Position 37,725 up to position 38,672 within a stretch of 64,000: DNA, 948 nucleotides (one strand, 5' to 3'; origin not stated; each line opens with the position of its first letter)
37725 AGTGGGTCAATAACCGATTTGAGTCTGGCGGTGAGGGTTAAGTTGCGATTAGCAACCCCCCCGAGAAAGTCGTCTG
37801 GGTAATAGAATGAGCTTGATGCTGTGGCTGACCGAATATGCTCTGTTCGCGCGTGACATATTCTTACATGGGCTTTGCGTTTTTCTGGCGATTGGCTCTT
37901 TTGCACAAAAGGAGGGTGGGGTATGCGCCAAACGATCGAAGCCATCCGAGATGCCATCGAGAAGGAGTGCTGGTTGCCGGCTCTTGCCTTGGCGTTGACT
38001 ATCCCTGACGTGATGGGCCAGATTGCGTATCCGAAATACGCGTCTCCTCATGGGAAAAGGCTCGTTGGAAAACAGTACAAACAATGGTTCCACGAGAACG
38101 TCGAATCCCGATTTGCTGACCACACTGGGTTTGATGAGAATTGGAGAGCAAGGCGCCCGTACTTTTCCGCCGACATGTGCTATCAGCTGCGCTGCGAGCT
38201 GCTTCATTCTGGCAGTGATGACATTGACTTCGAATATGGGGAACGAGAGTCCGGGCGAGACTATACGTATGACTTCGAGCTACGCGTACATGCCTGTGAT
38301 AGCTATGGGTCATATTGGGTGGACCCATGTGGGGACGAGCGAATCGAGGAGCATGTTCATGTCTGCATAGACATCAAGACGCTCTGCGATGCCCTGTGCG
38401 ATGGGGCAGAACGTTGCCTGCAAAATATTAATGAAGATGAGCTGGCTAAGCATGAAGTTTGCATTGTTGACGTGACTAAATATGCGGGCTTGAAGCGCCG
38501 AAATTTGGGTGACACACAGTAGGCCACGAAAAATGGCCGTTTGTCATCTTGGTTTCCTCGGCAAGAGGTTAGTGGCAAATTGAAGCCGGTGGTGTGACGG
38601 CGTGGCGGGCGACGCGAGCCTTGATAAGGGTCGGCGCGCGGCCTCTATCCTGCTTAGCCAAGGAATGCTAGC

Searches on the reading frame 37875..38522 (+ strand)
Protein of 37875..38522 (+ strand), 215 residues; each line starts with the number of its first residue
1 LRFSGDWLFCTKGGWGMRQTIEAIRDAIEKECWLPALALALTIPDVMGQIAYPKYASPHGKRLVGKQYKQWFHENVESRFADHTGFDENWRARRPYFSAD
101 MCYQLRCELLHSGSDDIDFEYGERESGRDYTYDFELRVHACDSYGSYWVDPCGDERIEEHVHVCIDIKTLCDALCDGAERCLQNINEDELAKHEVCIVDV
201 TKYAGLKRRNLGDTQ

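Call 3: search_protein_families(library=pfam, proteins=[window:37875-38522:+], max_evalue=0.01)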
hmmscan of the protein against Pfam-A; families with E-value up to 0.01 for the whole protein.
window:37875-38522:+ (215 aa): 0 families

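Call 4: search_protein_families(library=padloc, proteins=[window:37875-38522:+], max_evalue=0.01)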
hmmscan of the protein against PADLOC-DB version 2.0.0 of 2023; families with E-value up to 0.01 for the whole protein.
window:37875-38522:+ (215 aa): 0 families

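Call 5: search_protein_families(library=ncbifam, proteins=[window:37875-38522:+], max_evalue=1)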
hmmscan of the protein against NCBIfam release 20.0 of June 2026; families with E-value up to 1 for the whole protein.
window:37875-38522:+ (215 aa): 0 families
